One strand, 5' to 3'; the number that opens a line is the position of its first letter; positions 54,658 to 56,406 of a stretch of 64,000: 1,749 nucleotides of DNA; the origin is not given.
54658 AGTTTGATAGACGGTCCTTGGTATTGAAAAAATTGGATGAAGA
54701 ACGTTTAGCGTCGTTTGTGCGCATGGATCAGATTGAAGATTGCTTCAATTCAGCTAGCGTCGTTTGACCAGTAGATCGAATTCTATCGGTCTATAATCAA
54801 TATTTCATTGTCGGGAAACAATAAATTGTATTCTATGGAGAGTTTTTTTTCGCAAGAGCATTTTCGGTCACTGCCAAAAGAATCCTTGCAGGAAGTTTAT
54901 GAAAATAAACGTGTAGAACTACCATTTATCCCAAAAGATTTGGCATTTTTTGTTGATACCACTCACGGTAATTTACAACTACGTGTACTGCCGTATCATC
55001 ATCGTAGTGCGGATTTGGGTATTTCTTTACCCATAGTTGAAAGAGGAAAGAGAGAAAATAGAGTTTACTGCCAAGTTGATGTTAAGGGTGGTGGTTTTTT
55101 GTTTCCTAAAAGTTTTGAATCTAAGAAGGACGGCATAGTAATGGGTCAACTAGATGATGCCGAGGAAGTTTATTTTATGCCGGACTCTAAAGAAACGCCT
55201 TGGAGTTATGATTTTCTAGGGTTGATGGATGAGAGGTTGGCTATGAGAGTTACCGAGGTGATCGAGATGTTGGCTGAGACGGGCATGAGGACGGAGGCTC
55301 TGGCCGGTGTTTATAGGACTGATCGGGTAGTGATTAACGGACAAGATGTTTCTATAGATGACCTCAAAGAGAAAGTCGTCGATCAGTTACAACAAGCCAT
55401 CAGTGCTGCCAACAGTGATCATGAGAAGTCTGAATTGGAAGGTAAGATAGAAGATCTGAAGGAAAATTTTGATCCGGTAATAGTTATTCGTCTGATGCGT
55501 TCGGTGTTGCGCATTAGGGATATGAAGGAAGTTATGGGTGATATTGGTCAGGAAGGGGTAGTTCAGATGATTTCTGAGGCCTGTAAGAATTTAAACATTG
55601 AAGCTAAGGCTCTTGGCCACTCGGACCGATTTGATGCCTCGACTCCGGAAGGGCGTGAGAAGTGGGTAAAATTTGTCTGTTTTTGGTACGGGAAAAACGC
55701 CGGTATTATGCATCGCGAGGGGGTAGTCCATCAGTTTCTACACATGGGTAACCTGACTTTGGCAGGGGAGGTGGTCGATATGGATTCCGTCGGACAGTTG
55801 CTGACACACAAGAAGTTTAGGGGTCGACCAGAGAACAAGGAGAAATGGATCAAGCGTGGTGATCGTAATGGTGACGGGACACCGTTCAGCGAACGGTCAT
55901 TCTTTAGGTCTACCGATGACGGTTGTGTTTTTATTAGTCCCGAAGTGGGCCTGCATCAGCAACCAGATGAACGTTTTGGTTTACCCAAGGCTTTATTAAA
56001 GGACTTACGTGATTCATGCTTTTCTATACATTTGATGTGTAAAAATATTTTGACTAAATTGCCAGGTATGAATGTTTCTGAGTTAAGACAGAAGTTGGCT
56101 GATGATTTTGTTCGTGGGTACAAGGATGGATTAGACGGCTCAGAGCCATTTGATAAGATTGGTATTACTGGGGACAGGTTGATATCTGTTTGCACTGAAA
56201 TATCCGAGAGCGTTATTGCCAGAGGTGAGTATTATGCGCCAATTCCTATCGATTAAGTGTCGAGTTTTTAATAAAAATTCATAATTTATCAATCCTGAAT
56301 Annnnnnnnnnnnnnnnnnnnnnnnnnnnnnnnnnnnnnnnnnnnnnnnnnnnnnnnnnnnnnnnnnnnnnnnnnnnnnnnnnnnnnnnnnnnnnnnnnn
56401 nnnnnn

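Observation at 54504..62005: A 7.5-kb block of unknown genes between secA and secD ending in a nucleotide-processing operon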

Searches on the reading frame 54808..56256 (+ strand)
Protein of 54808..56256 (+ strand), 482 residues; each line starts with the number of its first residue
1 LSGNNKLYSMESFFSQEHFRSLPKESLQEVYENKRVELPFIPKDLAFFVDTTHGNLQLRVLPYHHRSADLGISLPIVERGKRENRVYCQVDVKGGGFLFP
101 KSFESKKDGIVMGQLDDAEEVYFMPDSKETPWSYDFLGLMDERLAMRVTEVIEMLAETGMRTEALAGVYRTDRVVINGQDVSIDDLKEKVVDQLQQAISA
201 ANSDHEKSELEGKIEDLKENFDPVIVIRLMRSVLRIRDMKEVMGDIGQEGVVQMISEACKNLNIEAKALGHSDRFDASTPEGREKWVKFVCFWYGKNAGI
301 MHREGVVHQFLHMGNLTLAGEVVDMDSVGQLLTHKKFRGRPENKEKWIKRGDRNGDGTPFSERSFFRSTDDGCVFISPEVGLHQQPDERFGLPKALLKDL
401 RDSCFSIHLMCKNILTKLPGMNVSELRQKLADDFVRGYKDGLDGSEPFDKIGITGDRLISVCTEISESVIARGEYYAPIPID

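Call 5: search_protein_families(library=pfam, proteins=[window:54808-56256:+], max_evalue=0.1)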
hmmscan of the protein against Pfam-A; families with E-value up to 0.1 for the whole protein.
window:54808-56256:+ (482 aa): 1 family
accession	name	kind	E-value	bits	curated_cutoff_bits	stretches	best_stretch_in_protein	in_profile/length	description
PF15406.12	PH_6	-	0.021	15.6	30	1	251-289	71-107/111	Pleckstrin homology domain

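Call 6: search_protein_families(library=padloc, proteins=[window:54808-56256:+], max_evalue=0.1)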
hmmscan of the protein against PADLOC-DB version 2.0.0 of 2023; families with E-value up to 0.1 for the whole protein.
window:54808-56256:+ (482 aa): 0 families

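Call 10: find_homologous_proteins(query=window:54808-56256:+)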
Query window:54808-56256:+ (482 aa): 48 proteins with E <= 0.001 among 8000 candidates.
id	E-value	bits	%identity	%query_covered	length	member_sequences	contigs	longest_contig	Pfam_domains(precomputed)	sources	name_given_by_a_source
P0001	0.0e+0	1083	100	98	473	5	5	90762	-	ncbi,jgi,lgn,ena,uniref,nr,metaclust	ncbi:hypothetical protein A2480_03250 [Candidatus Uhrbacteria bacterium RIFOXYC2_FULL_47_19]|uniref:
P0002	1.2e-143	497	48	98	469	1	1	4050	-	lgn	-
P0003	1.5e-143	497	47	97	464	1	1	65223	-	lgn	-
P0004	1.6e-143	497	48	98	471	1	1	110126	-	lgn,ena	-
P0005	5.4e-141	489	47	98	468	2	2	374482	-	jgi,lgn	-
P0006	9.5e-141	488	47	98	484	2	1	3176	-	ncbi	-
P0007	1.4e-139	484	47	97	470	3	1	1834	-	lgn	-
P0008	2.9e-139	483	46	97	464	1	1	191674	-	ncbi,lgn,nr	ncbi:hypothetical protein IT408_00140 [Candidatus Uhrbacteria bacterium]|nr:hypothetical protein [Ca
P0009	3.9e-137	476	46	98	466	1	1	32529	-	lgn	-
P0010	1.8e-130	454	45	97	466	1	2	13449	-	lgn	-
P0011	1.2e-129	451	44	98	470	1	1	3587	-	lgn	-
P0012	1.4e-129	451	44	96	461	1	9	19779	-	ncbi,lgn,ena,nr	ncbi:hypothetical protein KBC54_03435 [Patescibacteria group bacterium]|nr:hypothetical protein [Pat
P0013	7.8e-125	435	45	96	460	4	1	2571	-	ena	-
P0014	1.5e-123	431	46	98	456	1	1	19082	-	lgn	-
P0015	4.6e-123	429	44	98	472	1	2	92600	-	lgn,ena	-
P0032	5.3e-108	380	41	97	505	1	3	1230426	-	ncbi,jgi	jgi:hypothetical protein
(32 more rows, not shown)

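Call 11: search_protein_families(library=ncbifam, proteins=[window:54808-56256:+], max_evalue=0.1)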
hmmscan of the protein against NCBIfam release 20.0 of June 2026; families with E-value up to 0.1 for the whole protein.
window:54808-56256:+ (482 aa): 0 families
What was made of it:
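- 54808..56256 (+): SelO/YdiU-like protein of kinase-like (pseudokinase) fold. The ORF is 482 aa; the database entry P0001 is 473 aa, so the real start is probably the ATG at 54835. No Pfam, NCBIfam or PADLOC hit (calls 5, 6, 11).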

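Call 12: find_encoding_contigs(protein=P0005, flank=10000, max_places=2)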
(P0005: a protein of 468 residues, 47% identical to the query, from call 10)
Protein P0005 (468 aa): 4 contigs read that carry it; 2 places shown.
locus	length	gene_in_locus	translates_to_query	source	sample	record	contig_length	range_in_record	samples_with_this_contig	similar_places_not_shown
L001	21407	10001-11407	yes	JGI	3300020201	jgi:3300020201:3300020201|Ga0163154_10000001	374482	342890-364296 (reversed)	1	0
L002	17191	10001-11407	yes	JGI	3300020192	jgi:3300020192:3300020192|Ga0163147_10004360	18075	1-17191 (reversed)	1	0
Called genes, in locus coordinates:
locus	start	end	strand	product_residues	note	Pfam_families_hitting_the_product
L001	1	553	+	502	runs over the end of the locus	-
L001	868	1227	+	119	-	PF00164:Ribosom_S12_S23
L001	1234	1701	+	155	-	PF00177:Ribosomal_S7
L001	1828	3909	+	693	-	PF00009:GTP_EFTU, PF03144:GTP_EFTU_D2, PF22042:EF-G_D2, PF14492:EFG_III, PF16658:RF3_C (weak), PF03764:EFG_IV, PF00679:EFG_C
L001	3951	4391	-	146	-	-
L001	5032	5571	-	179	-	-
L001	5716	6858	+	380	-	-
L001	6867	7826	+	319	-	-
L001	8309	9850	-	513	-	-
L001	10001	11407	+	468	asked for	-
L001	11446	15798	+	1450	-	-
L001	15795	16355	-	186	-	-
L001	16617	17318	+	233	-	PF00466:Ribosomal_L10, PF27436:RL10_C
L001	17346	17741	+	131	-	PF16320:Ribosomal_L12_N, PF00542:Ribosomal_L12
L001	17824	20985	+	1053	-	-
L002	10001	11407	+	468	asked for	-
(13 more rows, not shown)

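Call 13: find_encoding_contigs(protein=P0032, flank=10000, max_places=2)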
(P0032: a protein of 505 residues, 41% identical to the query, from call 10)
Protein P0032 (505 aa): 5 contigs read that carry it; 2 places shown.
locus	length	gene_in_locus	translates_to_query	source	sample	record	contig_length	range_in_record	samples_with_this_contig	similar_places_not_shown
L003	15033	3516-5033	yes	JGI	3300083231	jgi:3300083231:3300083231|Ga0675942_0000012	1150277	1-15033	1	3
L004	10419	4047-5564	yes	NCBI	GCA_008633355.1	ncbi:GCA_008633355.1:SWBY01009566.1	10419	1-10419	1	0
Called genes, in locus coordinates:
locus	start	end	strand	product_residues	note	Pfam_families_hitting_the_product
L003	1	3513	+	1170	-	?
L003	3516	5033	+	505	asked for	-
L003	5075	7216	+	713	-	PF04773:FecR (weak), PF18915:DUF5667 (faint)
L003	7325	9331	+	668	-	PF05226:CHASE2, PF00211:Guanylate_cyc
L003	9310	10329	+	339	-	-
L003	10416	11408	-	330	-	PF00579:tRNA-synt_1b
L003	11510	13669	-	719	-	PF00753:Lactamase_B, PF23023:Anti-Pycsar_Apyc1 (faint), PF12706:Lactamase_B_2, PF22505:RNase_J_b_CASP, PF17770:RNase_J_C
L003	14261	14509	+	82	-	-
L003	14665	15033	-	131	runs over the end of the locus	PF00293:NUDIX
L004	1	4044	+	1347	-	?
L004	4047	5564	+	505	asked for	-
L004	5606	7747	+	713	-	PF04773:FecR (weak), PF18915:DUF5667 (faint)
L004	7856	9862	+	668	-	PF05226:CHASE2, PF00211:Guanylate_cyc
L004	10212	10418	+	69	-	?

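Call 28: find_related_loci(query=A1, collection=metagenome_contigs, flank=10000)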
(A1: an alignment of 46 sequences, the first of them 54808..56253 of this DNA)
Query A1 (482 aa) in metagenome_contigs; peptide patterns used: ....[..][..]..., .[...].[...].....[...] (x = any residue, [..] = any of these).
126 stretches matched a pattern; 11 encode a relative of the query (tblastn E <= 1e-3); 10 distinct loci.
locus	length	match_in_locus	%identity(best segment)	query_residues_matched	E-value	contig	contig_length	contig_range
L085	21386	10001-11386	47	11-482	6e-148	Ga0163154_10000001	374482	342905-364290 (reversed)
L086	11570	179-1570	43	10-482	1e-127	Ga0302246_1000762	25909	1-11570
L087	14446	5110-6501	43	10-482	1e-127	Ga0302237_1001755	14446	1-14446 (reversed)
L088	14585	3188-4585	46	9-482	8e-127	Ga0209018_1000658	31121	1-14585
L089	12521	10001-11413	43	3-482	3e-123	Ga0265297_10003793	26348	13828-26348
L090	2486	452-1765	40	14-482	8e-112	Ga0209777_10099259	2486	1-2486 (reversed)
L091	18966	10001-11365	34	12-482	8e-80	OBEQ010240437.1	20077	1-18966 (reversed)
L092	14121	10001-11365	34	12-482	8e-80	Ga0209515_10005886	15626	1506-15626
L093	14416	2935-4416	41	9-476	4e-118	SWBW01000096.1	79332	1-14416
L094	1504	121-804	27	216-482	2e-25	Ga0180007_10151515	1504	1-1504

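Call 34: predict_structure(alignment_id=A1)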
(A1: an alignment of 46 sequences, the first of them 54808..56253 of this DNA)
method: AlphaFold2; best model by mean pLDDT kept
length: 482 residues; sequences in the alignment: 46
mean_pLDDT: 95.2   pTM: 0.93
mean pLDDT of the five models: 95.2, 94.7, 94.6, 94.4, 94.3
residues with pLDDT >= 90: 453; 70-90: 17; 50-70: 1; < 50: 11
segments of 3 or more residues with pLDDT < 50: 1-11
pLDDT, mean of each block of 10 residues (from residue 1): 41 85 98 97 98 96 92 97 96 97 93 96 94 96 97 97 98 98 98 98 97 98 98 97 93 97 98 97 98 99 97 97 96 94 93 89 96 95 96 98 98 97 97 99 98 98 99 97 94
secondary structure, 60 per line:
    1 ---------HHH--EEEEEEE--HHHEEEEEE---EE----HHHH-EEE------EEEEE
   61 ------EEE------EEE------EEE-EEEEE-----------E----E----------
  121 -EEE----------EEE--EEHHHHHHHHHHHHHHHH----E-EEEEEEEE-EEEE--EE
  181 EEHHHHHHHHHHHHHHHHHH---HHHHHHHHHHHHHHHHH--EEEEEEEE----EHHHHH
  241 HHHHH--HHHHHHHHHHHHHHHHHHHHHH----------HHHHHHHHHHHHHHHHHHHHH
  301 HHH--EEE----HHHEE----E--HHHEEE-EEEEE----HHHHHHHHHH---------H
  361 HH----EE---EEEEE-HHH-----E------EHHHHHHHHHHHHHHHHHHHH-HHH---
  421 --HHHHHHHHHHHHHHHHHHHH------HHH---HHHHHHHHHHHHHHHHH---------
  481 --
elements in order: E15-21 E27-32 H42-45 E47-49 E56-60 E67-69 E76-78 E85-87 E89-93 E122-124 E135-137 H142-157 E164-171 E173-176 E179-182 H183-200 H204-220 E223-230 H236-245 H248-269 H280-303 E306-308 E328-330 E332-336 H341-350 E372-376 H394-413 H423-442 H455-471
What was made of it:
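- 54808..56256 (+): AF2 pLDDT 95.2 (call 34).
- On SelO/YdiU family (Pfam UPF0061/SelO): Model pLDDT 95.2 (call 34).
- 482-aa protein. pLDDT 95.2 (call 34).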

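Call 36: fold_search(model_id=the predicted structure, library=pdb)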
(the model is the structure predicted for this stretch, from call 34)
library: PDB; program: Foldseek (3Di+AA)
matches with E <= 10: 884; with E <= 0.001: 9
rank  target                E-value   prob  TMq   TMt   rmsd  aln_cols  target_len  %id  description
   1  6lna_A                1.0e-06  1.00  0.37  0.38   8.2       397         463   11  YdiU complex with AMPNPP and Mn2+ (released 2020-12-30)
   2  9jyn                  3.1e-06  1.00  0.38  0.39   9.2       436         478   11  YdiU complexed with NAD (released 2026-01-14)
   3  6iii                  3.6e-06  1.00  0.38  0.40   7.6       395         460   11  Crystal structure of an uncharacterized protein (released 2019-10-09)
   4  6lna_B                4.0e-06  1.00  0.38  0.39   7.2       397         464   10  YdiU complex with AMPNPP and Mn2+ (released 2020-12-30)
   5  9l29                  6.0e-06  1.00  0.40  0.41   8.8       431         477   11  YdiU in complex with NAD, short soaking experiment (released 2026-01-14)
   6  9jym                  8.3e-06  1.00  0.38  0.38   9.2       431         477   10  YdiU complexed with NAD and Mn2+ (released 2026-01-14)
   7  6k20                  8.7e-06  1.00  0.38  0.40   9.6       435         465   11  Structure of Apo YdiU (released 2020-05-13)
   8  6eac_C                8.6e-05  1.00  0.39  0.39   9.5       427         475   11  Pseudomonas syringae SelO (released 2018-10-03)
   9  6eac_A                1.9e-04  1.00  0.40  0.41   8.4       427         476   12  Pseudomonas syringae SelO (released 2018-10-03)
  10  3byv                  2.4e-03  0.96  0.25  0.32  14.5       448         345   10  Crystal structure of Toxoplasma gondii specific rhoptry antigen kinase domain (released 2008-01-29)
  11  6hwl_A                3.4e-03  0.44  0.19  0.21  21.7       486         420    8  Glucosamine kinase in complex with glucosamine, ADP and inorganic phosphate (released 2019-05-01)
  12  4ux9_D                6.4e-03  0.66  0.22  0.29  16.2       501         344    8  Crystal structure of JNK1 bound to a MKK7 docking motif (released 2015-03-25)
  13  3vud_A                7.5e-03  0.87  0.27  0.35  14.0       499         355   10  Crystal structure of a cysteine-deficient mutant M1 in MAP kinase JNK1 (released 2013-02-13)
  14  5y80_A                8.8e-03  0.82  0.22  0.32  14.7       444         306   10  Complex structure of cyclin G-associated kinase with gefitinib (released 2018-08-29)
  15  1j1b_A                1.1e-02  0.93  0.26  0.34  14.6       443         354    9  Binary complex structure of human tau protein kinase I with AMPPNP (released 2003-12-03)
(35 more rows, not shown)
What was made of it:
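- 54808..56256 (+): Best PDB fold hits are YdiU and SelO, E = 1e-6 to 2e-4, probability 1.0, TM about 0.4, three orders of magnitude ahead of ordinary kinases (call 36).
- On SelO/YdiU family (Pfam UPF0061/SelO): The next hits are generic kinases at E > 2e-3 (call 36).
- Closest known: SelO / YdiU protein adenylyltransferase. Same: Kinase-like fold, and the best structural neighbour (call 36).
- SelO and YdiU are the best fold hits (call 36).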

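Call 43: search_solved_structures(query=A1, max_evalue=10, show_alignments=3)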
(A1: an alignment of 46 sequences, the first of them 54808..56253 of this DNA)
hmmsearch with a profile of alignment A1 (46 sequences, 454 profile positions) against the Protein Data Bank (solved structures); distinct sequences matched with E-value up to 10: 1.
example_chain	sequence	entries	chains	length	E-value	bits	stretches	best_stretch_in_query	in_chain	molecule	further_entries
6jgf_A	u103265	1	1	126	1.5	10.4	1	222-254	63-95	CadR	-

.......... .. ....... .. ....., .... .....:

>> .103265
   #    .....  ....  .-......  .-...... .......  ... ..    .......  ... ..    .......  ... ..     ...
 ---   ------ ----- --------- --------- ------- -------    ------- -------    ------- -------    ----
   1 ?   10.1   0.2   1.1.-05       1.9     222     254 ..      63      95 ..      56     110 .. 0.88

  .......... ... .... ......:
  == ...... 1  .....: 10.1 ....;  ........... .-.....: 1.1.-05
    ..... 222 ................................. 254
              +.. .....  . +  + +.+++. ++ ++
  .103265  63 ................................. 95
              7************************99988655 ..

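Call 44: search_protein_families(library=phrogs, proteins=[window:54808-56256:+], max_evalue=0.1)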
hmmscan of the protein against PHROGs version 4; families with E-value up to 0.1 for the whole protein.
window:54808-56256:+ (482 aa): 0 families

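Call 51: find_related_loci(query=A1, collection=viral_contigs, flank=8000)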
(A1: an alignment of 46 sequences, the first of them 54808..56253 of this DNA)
Query A1 (482 aa) in viral_contigs; peptide patterns used: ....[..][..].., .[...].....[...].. (x = any residue, [..] = any of these).
29 stretches matched a pattern, but none encodes a relative of the query by tblastn (E <= 1e-3).

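Call 106: fold_search(model_id=the predicted structure, library=viral)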
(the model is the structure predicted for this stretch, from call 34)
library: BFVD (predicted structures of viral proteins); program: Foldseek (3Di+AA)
matches with E <= 10: 228; with E <= 0.001: 0
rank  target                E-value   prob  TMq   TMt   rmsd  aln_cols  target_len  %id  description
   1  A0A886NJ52            7.3e-03  0.69  0.23  0.17  21.8       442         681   11  (no name in the UniProt tables at hand)
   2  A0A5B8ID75            1.1e-02  0.82  0.26  0.34  17.0       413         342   12  Protein kinase domain protein [Mimiviridae sp. ChoanoV1]
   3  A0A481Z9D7            1.6e-02  0.84  0.24  0.21  14.9       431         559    9  Putative serine/threonine protein kinase [Pithovirus LCPAC304]
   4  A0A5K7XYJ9            1.6e-02  0.66  0.22  0.17  21.3       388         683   10  C717R homolog protein [Abalone asfa-like virus]
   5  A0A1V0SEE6            3.1e-02  0.57  0.16  0.13  18.2       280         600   11  Protein kinase [Indivirus ILV1]
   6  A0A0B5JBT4            3.5e-02  0.47  0.24  0.27  22.3       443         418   11  Protein kinase domain-containing protein [Pandoravirus inopinatum]
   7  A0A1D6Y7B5            4.3e-02  0.66  0.26  0.31  14.6       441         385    8  (no name in the UniProt tables at hand)
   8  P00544                4.3e-02  0.66  0.20  0.18  15.0       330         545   12  Tyrosine-protein kinase transforming protein Fgr [Feline sarcoma virus (strain Gardner-Rasheed)]
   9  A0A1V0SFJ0            4.5e-02  0.57  0.25  0.12  14.9       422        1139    9  Haloacid dehalogenase-like hydrolase domain protein [Hokovirus HKV1]
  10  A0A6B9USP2            4.5e-02  0.30  0.19  0.11  21.3       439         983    9  (no name in the UniProt tables at hand)
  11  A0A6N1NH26            5.3e-02  0.66  0.25  0.28  15.0       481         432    9  Putative SNF1-related protein kinase catalytic subunit alpha KIN11-like [Tupanvirus deep ocean]
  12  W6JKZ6                5.3e-02  0.21  0.17  0.19  16.3       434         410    9  non-specific serine/threonine protein kinase [Alphaentomopoxvirus acuprea]
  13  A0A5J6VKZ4            5.5e-02  0.14  0.15  0.14  20.8       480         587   10  Protein kinase domain-containing protein [Megaviridae environmental sample]
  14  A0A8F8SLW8            5.8e-02  0.28  0.21  0.26  18.6       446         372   13  (no name in the UniProt tables at hand)
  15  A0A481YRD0            6.5e-02  0.51  0.25  0.17  14.3       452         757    8  non-specific serine/threonine protein kinase [Marseillevirus LCMAC101]
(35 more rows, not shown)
